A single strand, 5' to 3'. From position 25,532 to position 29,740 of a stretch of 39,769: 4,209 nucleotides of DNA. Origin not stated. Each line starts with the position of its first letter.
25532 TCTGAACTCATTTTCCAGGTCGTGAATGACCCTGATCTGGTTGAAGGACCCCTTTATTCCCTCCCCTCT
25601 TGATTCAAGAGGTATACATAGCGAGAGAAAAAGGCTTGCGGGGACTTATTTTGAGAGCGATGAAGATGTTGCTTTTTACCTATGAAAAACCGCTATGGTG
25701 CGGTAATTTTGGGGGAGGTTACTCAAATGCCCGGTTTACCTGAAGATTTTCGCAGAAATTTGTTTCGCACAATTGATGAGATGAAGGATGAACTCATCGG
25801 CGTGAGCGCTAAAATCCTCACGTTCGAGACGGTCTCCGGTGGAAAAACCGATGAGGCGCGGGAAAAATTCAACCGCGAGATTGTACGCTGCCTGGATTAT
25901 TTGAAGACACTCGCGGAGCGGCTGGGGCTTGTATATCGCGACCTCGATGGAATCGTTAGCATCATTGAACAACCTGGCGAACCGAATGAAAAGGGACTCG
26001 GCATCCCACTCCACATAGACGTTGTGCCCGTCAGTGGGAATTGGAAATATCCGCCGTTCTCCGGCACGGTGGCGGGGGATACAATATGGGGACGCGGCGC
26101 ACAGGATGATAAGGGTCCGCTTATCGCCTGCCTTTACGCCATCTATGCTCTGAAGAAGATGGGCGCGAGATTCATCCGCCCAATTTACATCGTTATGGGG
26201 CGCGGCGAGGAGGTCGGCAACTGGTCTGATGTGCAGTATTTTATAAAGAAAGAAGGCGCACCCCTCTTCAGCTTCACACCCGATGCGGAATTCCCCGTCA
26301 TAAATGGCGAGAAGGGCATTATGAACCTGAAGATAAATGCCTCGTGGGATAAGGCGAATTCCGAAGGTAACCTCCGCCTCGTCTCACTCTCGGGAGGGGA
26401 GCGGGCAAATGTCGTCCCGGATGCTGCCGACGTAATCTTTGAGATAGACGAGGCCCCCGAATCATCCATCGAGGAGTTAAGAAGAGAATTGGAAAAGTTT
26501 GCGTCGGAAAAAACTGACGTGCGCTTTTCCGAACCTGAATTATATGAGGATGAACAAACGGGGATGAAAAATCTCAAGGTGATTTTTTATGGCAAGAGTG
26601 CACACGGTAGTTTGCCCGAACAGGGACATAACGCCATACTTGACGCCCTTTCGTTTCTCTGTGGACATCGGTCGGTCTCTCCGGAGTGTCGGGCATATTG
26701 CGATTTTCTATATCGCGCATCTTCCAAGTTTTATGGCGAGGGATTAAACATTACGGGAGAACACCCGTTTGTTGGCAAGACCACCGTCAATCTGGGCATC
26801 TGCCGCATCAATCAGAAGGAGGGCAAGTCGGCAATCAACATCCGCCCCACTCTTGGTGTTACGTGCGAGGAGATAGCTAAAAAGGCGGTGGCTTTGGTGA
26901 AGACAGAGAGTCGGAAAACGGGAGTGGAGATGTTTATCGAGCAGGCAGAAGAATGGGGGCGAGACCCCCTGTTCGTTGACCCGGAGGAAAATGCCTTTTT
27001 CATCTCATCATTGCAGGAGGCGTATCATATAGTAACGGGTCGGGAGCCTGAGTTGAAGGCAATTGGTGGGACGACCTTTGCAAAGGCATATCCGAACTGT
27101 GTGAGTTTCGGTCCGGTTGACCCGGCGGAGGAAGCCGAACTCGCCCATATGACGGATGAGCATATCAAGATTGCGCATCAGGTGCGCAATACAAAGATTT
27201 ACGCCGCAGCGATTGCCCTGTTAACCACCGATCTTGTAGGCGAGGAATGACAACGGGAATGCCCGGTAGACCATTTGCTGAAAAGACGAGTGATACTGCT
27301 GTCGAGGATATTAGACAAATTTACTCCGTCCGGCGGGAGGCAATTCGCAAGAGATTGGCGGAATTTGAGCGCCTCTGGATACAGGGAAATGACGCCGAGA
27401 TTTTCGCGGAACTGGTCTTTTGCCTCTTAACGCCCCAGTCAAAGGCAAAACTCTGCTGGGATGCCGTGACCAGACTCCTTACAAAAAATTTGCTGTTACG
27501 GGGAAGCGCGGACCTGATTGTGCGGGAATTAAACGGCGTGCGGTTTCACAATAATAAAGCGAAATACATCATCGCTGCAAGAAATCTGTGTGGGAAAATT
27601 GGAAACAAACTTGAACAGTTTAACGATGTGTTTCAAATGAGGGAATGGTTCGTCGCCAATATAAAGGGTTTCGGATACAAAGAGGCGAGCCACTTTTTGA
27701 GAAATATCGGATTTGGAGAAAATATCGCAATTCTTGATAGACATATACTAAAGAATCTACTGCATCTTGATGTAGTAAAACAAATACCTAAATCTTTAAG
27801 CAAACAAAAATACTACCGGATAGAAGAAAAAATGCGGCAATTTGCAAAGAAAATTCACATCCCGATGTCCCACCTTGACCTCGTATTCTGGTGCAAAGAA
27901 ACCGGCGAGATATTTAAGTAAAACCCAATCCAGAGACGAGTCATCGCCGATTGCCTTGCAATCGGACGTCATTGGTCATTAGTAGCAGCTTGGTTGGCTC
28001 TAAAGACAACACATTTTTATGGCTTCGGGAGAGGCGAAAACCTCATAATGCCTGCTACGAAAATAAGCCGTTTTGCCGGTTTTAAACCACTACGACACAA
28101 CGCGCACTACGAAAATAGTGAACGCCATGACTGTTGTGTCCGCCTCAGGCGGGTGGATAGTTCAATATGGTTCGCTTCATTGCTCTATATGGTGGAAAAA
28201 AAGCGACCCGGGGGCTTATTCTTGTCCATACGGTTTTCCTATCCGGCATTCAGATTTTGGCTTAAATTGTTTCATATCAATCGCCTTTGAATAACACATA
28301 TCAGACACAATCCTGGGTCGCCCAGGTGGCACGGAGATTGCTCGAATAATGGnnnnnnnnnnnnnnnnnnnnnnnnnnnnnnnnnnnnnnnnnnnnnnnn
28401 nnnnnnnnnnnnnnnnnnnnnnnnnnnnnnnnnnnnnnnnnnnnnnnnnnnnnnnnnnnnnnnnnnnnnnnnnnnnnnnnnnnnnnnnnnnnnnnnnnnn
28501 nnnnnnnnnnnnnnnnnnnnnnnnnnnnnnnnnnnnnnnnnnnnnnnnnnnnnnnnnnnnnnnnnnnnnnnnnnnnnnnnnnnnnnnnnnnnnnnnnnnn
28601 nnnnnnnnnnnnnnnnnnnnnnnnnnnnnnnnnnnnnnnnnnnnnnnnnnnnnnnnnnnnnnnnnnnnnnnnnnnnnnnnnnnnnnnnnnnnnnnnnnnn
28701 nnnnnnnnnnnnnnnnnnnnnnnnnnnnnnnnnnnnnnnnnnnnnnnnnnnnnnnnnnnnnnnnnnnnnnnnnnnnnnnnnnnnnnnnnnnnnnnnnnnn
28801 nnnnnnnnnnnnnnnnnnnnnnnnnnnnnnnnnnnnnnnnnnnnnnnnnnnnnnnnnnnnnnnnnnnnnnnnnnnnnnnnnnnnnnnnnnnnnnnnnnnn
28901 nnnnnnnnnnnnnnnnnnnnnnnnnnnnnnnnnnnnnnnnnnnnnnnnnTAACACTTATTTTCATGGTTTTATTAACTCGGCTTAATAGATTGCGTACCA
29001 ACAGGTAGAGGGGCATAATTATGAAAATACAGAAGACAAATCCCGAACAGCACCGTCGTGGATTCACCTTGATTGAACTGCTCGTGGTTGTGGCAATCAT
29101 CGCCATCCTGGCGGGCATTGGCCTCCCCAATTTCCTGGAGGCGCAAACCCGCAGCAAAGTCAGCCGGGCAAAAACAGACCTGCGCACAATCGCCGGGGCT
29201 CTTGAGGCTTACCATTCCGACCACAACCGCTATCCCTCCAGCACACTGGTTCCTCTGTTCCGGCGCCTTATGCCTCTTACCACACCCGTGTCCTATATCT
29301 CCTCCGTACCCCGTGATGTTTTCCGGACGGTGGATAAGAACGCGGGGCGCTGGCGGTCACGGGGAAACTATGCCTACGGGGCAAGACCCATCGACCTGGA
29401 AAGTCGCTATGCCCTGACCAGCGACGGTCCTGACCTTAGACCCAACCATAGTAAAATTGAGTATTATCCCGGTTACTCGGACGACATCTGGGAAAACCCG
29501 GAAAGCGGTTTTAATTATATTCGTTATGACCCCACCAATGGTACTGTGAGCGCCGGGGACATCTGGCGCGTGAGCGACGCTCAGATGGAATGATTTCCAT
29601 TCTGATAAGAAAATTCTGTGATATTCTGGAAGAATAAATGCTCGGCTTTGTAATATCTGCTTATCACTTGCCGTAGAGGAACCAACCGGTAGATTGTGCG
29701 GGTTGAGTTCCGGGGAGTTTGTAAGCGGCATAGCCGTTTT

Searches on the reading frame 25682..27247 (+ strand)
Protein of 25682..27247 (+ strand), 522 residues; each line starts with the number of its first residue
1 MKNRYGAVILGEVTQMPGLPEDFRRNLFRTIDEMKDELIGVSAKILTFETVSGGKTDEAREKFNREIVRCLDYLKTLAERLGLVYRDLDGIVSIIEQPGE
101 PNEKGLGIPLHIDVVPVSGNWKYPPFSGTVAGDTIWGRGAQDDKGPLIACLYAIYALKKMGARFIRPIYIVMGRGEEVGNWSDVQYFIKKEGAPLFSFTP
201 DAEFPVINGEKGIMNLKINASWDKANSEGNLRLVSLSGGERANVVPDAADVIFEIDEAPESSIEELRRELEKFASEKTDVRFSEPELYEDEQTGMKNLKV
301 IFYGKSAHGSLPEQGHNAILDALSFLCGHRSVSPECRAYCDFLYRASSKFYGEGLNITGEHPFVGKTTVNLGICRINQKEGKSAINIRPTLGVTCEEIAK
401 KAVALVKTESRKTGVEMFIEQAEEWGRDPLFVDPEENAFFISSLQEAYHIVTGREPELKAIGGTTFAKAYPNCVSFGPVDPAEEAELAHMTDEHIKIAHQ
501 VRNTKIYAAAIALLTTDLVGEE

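Call 85: search_protein_families(library=pfam, proteins=[window:25682-27247:+], max_evalue=0.00001)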
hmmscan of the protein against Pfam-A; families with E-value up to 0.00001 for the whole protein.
window:25682-27247:+ (522 aa): 2 families
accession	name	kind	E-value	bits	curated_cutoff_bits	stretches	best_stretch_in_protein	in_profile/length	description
PF01546.33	Peptidase_M20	-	1.7e-21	77.5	24.6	1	111-511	5-204/206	Peptidase family M20/M25/M40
PF07687.19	M20_dimer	-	1.1e-11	45.1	21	0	228-277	53-102/107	Peptidase dimerisation domain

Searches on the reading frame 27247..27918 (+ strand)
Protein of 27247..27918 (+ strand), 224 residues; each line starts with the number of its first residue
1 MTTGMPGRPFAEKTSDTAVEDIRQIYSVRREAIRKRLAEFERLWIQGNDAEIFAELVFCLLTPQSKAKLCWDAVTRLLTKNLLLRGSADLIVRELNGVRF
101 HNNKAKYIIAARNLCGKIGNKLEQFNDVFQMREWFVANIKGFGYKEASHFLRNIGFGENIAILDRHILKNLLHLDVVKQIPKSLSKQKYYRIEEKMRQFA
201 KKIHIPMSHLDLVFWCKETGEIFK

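Call 85: search_protein_families(library=pfam, proteins=[window:27247-27918:+], max_evalue=0.00001)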
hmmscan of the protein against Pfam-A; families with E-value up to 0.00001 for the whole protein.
window:27247-27918:+ (224 aa): 1 family
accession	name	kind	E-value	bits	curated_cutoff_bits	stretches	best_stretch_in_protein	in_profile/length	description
PF22175.2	Ogg-HhH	-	2.6e-62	209.9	27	1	33-205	1-173/173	8-oxoguanine DNA glycosylase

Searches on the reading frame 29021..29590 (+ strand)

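Call 85: search_protein_families(library=pfam, proteins=[window:29021-29590:+], max_evalue=0.00001)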
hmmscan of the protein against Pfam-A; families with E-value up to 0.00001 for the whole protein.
window:29021-29590:+ (190 aa): 1 family
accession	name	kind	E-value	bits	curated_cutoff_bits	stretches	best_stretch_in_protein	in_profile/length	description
PF07963.17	N_methyl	-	2e-09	37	21.2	1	11-34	3-26/27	Prokaryotic N-terminal methylation motif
